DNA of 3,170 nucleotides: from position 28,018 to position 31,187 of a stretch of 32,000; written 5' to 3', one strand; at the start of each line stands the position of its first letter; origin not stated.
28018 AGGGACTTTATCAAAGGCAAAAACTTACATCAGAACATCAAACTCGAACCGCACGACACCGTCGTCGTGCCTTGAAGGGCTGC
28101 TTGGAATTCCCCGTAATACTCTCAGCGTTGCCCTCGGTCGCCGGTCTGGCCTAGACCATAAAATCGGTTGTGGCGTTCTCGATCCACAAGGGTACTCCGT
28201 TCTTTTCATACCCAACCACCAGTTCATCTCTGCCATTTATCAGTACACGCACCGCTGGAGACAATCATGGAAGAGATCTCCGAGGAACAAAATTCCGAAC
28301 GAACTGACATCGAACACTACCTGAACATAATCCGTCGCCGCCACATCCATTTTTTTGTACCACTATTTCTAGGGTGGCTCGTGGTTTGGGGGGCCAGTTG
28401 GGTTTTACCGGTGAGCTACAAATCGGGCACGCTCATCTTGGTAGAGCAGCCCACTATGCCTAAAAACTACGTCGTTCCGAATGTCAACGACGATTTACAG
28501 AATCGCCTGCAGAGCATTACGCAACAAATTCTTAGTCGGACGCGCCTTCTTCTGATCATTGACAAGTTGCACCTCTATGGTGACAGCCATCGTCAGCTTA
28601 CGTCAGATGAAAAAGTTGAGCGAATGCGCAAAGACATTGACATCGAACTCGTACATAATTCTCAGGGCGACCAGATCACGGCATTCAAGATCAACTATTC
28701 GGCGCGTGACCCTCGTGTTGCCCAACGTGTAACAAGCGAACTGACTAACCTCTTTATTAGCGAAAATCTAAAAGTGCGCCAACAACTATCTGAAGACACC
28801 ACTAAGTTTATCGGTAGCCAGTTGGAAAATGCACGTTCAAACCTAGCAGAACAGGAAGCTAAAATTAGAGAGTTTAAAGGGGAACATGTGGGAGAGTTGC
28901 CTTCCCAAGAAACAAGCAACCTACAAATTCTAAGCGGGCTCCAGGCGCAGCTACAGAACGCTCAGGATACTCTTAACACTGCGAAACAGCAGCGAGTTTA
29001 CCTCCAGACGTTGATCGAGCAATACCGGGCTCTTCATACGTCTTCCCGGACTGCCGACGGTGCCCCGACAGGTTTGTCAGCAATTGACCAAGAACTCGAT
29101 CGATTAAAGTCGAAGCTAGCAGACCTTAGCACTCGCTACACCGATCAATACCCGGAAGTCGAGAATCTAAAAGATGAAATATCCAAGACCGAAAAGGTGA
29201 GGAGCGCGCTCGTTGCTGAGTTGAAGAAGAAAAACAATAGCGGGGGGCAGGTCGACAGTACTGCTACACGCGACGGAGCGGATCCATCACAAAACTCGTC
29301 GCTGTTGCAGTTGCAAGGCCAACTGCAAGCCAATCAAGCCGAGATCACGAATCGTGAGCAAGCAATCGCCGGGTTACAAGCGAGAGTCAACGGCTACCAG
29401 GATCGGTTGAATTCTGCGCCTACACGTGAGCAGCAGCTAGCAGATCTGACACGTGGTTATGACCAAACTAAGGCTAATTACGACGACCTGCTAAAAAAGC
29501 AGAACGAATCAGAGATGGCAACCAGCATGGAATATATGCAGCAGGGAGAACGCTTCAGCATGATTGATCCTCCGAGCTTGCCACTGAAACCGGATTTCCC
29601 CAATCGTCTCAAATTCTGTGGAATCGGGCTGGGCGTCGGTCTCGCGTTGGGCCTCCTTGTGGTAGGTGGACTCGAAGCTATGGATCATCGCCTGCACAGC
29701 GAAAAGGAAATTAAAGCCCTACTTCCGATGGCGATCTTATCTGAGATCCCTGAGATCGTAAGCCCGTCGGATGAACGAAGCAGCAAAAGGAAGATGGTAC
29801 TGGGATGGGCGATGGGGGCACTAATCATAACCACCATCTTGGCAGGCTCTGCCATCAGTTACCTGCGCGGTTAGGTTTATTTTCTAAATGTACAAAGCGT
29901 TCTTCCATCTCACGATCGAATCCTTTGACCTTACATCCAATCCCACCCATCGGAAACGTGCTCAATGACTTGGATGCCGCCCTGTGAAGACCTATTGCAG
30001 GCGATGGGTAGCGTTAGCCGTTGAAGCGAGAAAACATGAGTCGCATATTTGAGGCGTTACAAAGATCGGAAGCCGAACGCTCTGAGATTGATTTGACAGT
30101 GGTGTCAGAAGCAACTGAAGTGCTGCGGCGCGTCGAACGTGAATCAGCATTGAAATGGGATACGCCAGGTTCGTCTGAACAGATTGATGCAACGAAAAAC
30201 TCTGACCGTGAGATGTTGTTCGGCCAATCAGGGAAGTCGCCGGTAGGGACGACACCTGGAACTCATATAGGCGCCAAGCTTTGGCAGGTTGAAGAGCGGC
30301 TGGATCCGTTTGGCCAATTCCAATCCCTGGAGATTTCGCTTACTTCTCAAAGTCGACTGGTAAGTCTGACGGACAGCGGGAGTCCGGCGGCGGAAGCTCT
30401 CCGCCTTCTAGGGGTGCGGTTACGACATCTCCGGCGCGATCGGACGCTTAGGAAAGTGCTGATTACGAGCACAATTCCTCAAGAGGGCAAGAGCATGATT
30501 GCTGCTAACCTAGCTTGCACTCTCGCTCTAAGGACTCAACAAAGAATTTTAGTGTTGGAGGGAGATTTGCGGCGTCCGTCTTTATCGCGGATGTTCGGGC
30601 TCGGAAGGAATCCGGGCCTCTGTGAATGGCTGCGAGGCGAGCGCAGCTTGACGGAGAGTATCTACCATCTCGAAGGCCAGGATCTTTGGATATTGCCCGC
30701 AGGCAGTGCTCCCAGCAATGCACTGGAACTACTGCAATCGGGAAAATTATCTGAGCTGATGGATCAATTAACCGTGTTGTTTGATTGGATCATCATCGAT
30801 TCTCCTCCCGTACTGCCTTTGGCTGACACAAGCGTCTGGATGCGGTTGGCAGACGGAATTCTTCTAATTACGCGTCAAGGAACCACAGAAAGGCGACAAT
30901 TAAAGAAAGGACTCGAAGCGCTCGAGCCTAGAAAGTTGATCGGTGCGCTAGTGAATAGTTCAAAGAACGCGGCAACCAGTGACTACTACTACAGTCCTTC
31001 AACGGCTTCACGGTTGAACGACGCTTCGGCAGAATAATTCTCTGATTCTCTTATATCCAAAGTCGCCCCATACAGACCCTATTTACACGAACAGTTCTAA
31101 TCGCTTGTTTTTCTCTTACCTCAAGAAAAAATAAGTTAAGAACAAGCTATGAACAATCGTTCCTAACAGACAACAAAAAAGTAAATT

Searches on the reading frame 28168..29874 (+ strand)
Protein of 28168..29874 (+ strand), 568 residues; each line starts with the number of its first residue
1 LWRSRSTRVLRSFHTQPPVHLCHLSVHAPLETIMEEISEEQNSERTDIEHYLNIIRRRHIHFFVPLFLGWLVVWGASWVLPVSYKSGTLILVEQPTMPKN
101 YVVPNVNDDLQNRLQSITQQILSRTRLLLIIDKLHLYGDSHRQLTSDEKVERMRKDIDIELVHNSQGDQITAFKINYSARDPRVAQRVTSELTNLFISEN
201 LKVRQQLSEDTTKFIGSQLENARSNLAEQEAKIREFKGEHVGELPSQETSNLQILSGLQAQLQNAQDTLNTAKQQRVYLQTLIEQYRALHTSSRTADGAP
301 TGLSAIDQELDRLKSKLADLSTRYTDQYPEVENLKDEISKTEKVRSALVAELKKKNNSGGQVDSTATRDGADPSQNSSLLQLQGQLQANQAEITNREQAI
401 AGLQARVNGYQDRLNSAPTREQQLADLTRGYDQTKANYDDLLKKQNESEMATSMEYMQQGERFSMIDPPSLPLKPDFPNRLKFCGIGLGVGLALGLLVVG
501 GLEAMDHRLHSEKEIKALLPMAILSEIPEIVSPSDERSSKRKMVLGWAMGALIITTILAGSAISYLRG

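Call 8: search_protein_families(library=pfam, proteins=[window:28168-29874:+])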
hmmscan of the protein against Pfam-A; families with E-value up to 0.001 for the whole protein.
window:28168-29874:+ (568 aa): 1 family
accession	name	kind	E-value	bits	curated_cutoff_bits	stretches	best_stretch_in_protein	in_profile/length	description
PF23735.1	KIF9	-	6.5e-06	26.8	31.9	1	235-343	9-114/140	Kinesin-like protein KIF9 domain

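Call 76: search_protein_families(library=ncbifam, proteins=[window:28168-29874:+], max_evalue=0.001)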
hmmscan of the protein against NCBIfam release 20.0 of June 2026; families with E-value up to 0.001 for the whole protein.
window:28168-29874:+ (568 aa): 8 families
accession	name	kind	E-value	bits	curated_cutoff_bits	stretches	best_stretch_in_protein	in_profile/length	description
TIGR03007.1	pepcterm_ChnLen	equivalog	1.2e-81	274.5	278.85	1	47-558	2-491/498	XrtA system polysaccharide chain length determinant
TIGR03017.1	EpsF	equivalog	1.5e-14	53.6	422.75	1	172-361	133-311/444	chain length determinant protein EpsF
TIGR01005.1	eps_transp_fam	subfamily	1.3e-07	30.2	411.7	1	116-528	106-478/754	exopolysaccharide transport protein family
TIGR01006.1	polys_exp_MPA1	subfamily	1.6e-05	24.4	296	0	43-116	3-76/226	CspC family polysaccharide chain length determinant protein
TIGR02168.1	SMC_prok_B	equivalog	6.5e-05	20.9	567.35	1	205-447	276-519/1181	chromosome segregation protein SMC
TIGR01010.1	BexC_CtrB_KpsE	subfamily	0.00013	21.2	437.5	1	174-270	134-231/362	polysaccharide export inner-membrane protein, BexC/CtrB/KpsE family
NF008568.0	PRK11519.1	equivalog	0.00023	19.5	1068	1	109-314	167-376/720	tyrosine-protein kinase Wzc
NF045487.1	ASRP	equivalog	0.00058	18.6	300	1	200-448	146-388/593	archaea-specific SMC-related protein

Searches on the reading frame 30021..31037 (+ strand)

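Call 8: search_protein_families(library=pfam, proteins=[window:30021-31037:+])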
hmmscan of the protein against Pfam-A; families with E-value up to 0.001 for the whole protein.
window:30021-31037:+ (338 aa): 2 families
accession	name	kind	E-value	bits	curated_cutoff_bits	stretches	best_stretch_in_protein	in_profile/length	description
PF13614.12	AAA_31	-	2.5e-06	28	27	1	156-282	14-145/177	AAA domain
PF10609.15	ParA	-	0.00022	21.2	27.1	1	148-263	8-121/246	NUBPL iron-transfer P-loop NTPase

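Call 76: search_protein_families(library=ncbifam, proteins=[window:30021-31037:+], max_evalue=0.001)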
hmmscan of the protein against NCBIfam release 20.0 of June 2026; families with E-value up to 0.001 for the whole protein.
window:30021-31037:+ (338 aa): 9 families
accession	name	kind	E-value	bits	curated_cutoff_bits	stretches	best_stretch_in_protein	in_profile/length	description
TIGR03018.1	pepcterm_TyrKin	hypoth_equivalog_domain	1.4e-36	125.8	230.65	1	140-312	32-207/207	XrtA-associated tyrosine autokinase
TIGR01007.1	eps_fam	subfamily_domain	1.5e-34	119.3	108.05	1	142-324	16-201/204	polysaccharide biosynthesis tyrosine autokinase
TIGR01005.1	eps_transp_fam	subfamily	3.8e-28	98.1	411.7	1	122-296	525-698/754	exopolysaccharide transport protein family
TIGR03029.1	EpsG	equivalog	7.2e-26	91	313.8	1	112-294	72-253/274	chain length determinant protein tyrosine kinase EpsG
NF007350.0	PRK09841.1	equivalog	2.6e-24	85.4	1248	1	122-324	510-713/726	tyrosine-protein kinase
NF008568.0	PRK11519.1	equivalog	9.5e-24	83.6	1068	1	105-320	488-704/720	tyrosine-protein kinase Wzc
TIGR01969.1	minD_arch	subfamily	1.3e-10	40.9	201.75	1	148-286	5-140/251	cell division ATPase MinD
TIGR01968.1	minD_bact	equivalog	5.4e-06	25.9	212.9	1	146-263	4-121/261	septum site-determining protein MinD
NF041136.1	MrpORP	equivalog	0.00015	21.2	450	1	144-196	6-57/365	iron-sulfur cluster carrier protein MrpORP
